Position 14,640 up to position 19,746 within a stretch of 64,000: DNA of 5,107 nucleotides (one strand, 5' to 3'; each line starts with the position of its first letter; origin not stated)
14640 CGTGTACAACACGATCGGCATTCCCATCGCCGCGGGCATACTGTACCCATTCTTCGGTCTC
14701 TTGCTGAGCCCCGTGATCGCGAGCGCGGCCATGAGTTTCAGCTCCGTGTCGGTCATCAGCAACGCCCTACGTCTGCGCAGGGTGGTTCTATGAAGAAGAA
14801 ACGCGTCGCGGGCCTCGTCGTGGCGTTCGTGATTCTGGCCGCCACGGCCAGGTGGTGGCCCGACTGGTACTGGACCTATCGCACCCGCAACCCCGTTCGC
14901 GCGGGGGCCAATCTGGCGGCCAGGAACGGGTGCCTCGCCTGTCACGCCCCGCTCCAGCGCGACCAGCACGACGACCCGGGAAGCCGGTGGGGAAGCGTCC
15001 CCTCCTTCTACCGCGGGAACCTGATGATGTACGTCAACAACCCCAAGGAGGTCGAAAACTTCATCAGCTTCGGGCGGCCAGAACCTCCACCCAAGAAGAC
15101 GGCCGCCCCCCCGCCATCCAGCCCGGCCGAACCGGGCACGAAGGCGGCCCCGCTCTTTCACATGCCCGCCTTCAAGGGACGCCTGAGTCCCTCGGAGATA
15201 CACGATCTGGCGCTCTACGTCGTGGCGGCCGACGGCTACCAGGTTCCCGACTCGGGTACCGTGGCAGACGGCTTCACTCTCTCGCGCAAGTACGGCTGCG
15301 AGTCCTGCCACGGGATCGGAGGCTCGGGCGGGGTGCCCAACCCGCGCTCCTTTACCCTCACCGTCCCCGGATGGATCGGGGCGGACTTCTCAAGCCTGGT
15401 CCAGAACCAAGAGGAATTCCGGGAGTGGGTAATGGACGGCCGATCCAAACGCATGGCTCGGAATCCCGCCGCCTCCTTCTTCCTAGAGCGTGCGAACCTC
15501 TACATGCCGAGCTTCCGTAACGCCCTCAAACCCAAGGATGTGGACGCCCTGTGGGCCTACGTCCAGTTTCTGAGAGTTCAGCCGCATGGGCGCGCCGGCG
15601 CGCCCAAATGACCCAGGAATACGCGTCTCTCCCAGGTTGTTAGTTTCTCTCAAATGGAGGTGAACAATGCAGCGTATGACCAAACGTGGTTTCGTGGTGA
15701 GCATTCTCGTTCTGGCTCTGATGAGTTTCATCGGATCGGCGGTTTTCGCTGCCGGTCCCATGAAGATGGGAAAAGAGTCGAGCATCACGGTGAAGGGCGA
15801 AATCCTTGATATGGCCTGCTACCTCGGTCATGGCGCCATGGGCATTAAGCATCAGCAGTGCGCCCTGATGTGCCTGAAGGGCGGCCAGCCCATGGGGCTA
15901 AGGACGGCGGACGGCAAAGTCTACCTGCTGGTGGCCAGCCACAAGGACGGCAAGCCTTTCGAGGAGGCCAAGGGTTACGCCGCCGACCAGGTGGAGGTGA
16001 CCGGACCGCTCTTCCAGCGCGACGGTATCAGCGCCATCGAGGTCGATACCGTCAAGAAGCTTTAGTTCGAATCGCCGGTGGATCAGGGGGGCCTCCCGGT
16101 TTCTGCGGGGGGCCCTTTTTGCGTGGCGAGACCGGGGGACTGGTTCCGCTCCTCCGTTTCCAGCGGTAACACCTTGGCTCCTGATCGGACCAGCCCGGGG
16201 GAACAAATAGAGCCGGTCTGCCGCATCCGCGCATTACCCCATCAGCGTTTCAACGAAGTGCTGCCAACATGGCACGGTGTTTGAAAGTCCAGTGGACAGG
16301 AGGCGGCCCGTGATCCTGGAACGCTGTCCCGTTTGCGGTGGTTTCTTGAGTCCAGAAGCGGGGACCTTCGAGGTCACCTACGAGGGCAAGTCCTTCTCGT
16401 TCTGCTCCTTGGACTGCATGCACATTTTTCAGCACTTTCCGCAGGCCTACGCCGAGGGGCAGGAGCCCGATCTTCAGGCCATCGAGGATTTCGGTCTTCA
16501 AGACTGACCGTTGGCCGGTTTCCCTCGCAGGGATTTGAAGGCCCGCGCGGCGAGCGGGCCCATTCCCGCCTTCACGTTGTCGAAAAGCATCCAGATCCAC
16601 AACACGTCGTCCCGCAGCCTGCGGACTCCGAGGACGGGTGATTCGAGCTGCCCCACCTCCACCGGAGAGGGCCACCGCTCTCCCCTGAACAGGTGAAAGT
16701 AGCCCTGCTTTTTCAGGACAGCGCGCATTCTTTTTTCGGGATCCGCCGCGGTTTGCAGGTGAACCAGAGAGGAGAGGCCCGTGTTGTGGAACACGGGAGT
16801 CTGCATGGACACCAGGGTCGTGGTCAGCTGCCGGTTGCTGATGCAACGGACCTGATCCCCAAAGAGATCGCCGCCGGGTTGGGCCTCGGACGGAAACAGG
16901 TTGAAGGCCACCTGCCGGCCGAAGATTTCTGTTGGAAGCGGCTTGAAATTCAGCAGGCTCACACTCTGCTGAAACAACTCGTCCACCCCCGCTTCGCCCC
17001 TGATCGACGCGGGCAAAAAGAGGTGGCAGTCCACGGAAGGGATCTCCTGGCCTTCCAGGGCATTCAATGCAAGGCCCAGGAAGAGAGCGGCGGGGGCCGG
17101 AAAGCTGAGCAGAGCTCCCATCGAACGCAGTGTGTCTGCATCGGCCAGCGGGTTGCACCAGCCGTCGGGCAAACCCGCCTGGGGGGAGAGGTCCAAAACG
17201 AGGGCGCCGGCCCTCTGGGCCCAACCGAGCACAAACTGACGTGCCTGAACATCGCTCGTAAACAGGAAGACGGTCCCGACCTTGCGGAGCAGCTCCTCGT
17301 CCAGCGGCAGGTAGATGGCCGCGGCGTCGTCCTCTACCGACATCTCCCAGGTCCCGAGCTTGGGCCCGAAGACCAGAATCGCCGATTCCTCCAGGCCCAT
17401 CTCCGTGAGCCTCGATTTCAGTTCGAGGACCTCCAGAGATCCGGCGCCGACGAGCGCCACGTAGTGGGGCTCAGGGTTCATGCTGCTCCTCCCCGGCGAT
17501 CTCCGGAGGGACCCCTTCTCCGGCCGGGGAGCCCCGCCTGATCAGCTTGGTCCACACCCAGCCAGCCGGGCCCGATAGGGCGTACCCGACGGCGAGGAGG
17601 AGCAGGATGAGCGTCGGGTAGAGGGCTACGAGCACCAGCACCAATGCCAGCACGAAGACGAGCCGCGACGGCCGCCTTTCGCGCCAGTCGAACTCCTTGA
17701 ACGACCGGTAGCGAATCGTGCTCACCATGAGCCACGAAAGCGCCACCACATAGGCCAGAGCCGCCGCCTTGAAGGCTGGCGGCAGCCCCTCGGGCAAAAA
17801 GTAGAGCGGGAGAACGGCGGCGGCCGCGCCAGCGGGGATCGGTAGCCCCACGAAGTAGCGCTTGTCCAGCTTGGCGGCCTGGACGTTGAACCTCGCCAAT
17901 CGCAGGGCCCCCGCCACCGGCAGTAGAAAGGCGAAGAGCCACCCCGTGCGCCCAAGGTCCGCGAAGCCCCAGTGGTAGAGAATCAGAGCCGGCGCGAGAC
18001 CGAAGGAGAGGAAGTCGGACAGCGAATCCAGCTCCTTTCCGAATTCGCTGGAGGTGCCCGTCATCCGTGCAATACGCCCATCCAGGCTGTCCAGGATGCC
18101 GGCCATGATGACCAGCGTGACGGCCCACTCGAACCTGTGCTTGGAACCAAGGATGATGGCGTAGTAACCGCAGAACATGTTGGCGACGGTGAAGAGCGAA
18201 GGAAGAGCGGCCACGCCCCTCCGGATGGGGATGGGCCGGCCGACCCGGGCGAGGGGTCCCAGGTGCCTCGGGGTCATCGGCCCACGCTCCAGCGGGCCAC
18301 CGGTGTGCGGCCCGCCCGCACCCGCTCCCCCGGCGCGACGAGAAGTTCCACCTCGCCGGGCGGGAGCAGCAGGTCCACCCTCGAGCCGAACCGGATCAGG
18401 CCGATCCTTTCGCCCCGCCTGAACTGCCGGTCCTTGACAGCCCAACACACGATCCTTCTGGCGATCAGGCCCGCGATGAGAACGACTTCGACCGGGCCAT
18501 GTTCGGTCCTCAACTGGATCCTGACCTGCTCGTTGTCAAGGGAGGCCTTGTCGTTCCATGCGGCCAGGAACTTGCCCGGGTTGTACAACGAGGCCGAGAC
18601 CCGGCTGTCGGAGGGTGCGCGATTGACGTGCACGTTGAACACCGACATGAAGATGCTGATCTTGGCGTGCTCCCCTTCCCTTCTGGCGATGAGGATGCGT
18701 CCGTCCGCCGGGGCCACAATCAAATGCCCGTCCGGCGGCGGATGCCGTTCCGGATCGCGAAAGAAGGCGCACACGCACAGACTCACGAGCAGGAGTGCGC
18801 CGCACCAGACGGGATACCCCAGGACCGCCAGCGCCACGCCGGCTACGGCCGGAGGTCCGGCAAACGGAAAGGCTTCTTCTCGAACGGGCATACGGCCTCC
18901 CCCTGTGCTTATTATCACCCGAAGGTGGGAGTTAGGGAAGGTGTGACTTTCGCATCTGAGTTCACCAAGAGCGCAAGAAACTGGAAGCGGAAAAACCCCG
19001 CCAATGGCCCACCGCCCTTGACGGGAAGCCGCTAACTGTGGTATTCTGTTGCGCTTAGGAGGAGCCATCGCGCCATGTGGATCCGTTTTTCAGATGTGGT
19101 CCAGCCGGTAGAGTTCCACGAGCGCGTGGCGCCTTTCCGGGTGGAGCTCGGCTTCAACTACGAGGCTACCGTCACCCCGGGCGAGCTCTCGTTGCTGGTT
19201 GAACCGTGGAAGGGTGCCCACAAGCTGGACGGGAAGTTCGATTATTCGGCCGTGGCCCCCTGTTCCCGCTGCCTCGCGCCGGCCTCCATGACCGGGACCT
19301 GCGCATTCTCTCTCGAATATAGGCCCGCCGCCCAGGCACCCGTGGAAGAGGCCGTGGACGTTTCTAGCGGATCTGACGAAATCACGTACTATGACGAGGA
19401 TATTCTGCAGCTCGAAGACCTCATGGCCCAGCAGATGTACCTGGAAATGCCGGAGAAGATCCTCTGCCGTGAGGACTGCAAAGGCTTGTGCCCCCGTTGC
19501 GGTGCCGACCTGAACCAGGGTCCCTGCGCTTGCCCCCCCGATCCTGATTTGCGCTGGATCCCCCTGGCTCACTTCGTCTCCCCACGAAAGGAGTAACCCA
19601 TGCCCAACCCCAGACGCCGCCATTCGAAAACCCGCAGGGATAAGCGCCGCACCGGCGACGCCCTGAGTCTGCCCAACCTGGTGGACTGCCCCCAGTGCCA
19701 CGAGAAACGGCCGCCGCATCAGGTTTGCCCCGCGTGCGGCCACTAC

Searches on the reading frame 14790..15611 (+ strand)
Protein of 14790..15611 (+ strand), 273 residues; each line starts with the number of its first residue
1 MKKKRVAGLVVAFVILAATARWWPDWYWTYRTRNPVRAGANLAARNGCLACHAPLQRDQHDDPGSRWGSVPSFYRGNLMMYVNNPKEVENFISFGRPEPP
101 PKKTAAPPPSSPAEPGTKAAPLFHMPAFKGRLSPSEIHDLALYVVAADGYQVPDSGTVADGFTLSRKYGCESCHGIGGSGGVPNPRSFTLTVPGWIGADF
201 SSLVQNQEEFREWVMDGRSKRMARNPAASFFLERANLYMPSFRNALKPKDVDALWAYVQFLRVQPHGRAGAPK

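Call 7: search_protein_families(library=pfam, proteins=[window:14790-15611:+], max_evalue=0.01)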
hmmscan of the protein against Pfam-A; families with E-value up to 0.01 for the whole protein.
window:14790-15611:+ (273 aa): 2 families
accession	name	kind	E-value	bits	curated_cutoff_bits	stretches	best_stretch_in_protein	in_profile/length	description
PF00034.26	Cytochrom_C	-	2.3e-12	48.5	21.3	1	158-259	1-87/90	Cytochrome c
PF13442.11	Cytochrome_CBB3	-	1.1e-10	42.1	27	1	159-258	4-68/68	Cytochrome C oxidase, cbb3-type, subunit III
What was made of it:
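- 14790..15611 (+): Cytochrome c (cbb3 subunit III-like). Pfam Cytochrom_C and Cytochrome_CBB3 (call 7).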

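Call 48: search_protein_families(library=ncbifam, proteins=[window:14790-15611:+], max_evalue=0.001)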
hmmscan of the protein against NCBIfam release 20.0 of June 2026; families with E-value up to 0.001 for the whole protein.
window:14790-15611:+ (273 aa): 2 families
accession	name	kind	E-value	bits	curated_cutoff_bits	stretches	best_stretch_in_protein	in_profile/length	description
TIGR00782.1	ccoP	equivalog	3.4e-09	36.4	179.95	1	123-221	168-265/285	cytochrome-c oxidase, cbb3-type subunit III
NF045930.1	Cytc6PetJCyano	equivalog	1.7e-06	28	135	0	124-146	82-104/110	cytochrome c6 PetJ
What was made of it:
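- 14790..15611 (+): Weak ccoP match (call 48).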

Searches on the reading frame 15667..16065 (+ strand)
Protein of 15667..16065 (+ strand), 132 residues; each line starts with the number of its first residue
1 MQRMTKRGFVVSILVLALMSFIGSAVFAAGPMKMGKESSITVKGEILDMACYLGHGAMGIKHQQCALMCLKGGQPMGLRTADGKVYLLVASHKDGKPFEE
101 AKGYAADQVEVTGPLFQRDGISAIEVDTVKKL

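Call 7: search_protein_families(library=pfam, proteins=[window:15667-16065:+], max_evalue=0.01)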
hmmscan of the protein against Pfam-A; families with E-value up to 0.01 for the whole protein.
window:15667-16065:+ (132 aa): 1 family
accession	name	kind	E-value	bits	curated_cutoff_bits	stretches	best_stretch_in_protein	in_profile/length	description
PF19135.5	DUF5818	-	0.00062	19.7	27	1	78-129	13-54/57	Protein of unknown function (DUF5818)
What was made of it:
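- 15667..16065 (+): Secreted DUF5818-like protein, the last gene of the cusC operon. Pfam DUF5818, E = 6e-4, below the curated cut-off (call 7).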

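Call 48: search_protein_families(library=ncbifam, proteins=[window:15667-16065:+], max_evalue=0.001)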
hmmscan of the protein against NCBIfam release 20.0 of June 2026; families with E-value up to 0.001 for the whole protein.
window:15667-16065:+ (132 aa): 0 families

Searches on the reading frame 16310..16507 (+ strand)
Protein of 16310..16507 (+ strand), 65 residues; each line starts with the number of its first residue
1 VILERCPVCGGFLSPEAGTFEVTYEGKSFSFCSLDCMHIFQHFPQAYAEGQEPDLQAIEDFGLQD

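Call 48: search_protein_families(library=ncbifam, proteins=[window:16310-16507:+], max_evalue=0.001)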
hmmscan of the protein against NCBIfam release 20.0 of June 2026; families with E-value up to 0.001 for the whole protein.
window:16310-16507:+ (65 aa): 0 families

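Call 49: search_protein_families(library=pfam, proteins=[window:16310-16507:+], max_evalue=0.01)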
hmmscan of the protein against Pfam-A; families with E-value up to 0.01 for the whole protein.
window:16310-16507:+ (65 aa): 1 family
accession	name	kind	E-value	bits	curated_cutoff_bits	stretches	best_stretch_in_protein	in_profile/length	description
PF04945.19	YHS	-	1.8e-10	41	30.3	1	7-49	4-45/47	YHS domain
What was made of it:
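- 16310..16507 (+): 65-aa YHS-domain protein. Pfam YHS, E = 2e-10 (call 49).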

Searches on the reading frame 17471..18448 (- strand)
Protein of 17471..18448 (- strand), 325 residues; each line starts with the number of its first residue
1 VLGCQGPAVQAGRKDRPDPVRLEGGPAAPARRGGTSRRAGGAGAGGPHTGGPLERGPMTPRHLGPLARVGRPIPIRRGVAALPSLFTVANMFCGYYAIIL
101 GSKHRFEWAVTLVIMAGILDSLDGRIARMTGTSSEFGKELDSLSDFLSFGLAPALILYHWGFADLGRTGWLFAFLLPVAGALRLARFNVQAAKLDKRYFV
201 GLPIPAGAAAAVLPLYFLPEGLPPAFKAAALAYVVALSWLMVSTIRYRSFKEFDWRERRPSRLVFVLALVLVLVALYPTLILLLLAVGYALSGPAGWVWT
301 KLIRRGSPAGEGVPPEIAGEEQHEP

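Call 81: search_protein_families(library=pfam, proteins=[window:17471-18448:-], max_evalue=0.0001)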
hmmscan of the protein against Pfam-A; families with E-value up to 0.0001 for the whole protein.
window:17471-18448:- (325 aa): 1 family
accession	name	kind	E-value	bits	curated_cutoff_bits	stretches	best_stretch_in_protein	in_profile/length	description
PF01066.26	CDP-OH_P_transf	-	9.9e-24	84.9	22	1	82-236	3-148/152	CDP-alcohol phosphatidyltransferase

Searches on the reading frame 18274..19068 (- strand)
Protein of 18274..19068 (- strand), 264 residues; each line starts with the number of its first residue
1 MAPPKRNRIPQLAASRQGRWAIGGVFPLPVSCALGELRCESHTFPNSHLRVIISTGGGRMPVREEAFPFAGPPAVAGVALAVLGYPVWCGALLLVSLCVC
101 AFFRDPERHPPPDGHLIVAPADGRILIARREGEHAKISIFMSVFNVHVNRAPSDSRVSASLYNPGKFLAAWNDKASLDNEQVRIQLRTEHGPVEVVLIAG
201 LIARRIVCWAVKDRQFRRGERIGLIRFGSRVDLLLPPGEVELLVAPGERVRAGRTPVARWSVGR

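Call 81: search_protein_families(library=pfam, proteins=[window:18274-19068:-], max_evalue=0.0001)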
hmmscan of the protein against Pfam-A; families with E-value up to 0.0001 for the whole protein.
window:18274-19068:- (264 aa): 1 family
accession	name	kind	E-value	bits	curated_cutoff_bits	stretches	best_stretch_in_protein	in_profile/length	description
PF02666.20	PS_Dcarbxylase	-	4.7e-41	141.1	22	1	98-256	4-196/198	Phosphatidylserine decarboxylase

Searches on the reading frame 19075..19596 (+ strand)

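Call 81: search_protein_families(library=pfam, proteins=[window:19075-19596:+], max_evalue=0.0001)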
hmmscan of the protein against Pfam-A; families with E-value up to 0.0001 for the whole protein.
window:19075-19596:+ (173 aa): 1 family
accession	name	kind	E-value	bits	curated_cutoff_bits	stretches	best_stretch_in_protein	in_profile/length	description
PF02620.22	YceD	-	1.7e-21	76.9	33.2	1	51-166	1-117/119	Large ribosomal RNA subunit accumulation protein YceD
